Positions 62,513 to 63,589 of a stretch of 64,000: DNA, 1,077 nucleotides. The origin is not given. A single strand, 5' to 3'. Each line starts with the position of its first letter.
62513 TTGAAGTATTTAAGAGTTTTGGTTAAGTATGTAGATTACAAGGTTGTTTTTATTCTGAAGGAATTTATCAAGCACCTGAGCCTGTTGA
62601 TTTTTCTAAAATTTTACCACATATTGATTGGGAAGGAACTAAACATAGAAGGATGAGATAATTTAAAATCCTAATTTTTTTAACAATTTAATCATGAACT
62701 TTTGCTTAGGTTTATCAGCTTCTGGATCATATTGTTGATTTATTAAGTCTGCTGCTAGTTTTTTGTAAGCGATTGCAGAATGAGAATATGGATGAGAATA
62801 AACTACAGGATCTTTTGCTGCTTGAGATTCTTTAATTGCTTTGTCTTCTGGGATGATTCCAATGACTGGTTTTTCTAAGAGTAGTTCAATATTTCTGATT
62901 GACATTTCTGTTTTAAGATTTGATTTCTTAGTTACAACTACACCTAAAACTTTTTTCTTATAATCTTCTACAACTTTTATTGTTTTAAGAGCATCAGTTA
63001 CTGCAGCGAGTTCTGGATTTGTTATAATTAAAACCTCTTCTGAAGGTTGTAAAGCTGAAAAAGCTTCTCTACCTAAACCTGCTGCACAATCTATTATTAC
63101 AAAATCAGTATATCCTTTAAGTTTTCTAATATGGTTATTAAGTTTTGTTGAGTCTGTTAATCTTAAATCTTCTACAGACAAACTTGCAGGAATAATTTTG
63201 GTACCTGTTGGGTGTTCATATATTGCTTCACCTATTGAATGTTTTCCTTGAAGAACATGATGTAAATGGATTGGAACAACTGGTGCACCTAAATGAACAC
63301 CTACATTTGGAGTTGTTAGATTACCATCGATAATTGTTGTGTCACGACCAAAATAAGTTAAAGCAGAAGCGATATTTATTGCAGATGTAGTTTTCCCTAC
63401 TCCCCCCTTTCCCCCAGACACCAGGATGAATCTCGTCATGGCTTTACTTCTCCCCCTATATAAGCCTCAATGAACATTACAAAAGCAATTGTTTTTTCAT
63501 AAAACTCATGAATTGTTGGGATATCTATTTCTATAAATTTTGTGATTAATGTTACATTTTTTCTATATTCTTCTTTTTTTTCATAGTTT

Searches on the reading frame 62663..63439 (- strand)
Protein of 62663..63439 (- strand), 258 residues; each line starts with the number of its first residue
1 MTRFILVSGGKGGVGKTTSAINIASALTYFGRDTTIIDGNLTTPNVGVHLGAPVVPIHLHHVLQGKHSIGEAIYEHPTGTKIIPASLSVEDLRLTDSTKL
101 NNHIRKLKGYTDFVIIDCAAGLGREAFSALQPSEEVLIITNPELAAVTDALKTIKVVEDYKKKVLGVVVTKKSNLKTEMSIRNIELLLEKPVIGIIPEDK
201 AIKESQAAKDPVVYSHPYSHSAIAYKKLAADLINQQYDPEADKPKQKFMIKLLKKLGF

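Call 14: search_protein_families(library=ncbifam, proteins=[window:62663-63439:-], max_evalue=0.00001)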
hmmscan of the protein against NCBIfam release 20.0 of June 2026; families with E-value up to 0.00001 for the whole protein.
window:62663-63439:- (258 aa): 16 families
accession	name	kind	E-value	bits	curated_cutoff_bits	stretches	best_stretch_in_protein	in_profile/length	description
TIGR01969.1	minD_arch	subfamily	6.1e-73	245.1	201.75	1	4-252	2-249/251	cell division ATPase MinD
TIGR01968.1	minD_bact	equivalog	1.8e-34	119.2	212.9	1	3-255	2-259/261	septum site-determining protein MinD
NF008079.0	PRK10818.1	equivalog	1.8e-21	76.6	508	1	1-233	1-247/270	septum site-determining protein MinD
NF041136.1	MrpORP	equivalog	2.2e-17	63.4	450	2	111-247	115-263/365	iron-sulfur cluster carrier protein MrpORP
TIGR03371.1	cellulose_yhjQ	equivalog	1.8e-14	53.8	157.85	1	4-230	3-239/246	cellulose biosynthesis protein BcsQ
NF041546.1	ParA_partition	equivalog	2.6e-13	50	180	1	96-179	62-148/203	ParA family partition ATPase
NF033200.1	F430_CfbC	exception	2.7e-13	49.9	402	1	131-237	137-243/260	Ni-sirohydrochlorin a,c-diamide reductive cyclase ATP-dependent reductase subunit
NF008669.0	PRK11670.1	equivalog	1.8e-11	43.5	348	1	4-52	109-157/369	iron-sulfur cluster carrier protein ApbC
TIGR01007.1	eps_fam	subfamily_domain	3.8e-11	42.9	108.05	1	4-173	19-191/204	polysaccharide biosynthesis tyrosine autokinase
TIGR01287.1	nifH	equivalog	3e-10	39.9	394.35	1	133-236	141-248/275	nitrogenase iron protein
NF009702.0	PRK13231.1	equivalog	4.8e-09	35.8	427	1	10-236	9-242/264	nitrogenase reductase-like protein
NF047398.1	AAA_KGGVGR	domain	9e-09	35.9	90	1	5-142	5-174/190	KGGVGR-motif variant AAA ATPase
TIGR03815.1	CpaE_hom_Actino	equivalog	1.8e-08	33.9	154.45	1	5-207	114-316/340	septum site-determining protein Ssd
TIGR03018.1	pepcterm_TyrKin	hypoth_equivalog_domain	1.4e-07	31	230.65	1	4-169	37-206/207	XrtA-associated tyrosine autokinase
NF009701.0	PRK13230.1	subfamily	8.9e-07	28.2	350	0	133-235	154-260/291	nitrogenase reductase-like protein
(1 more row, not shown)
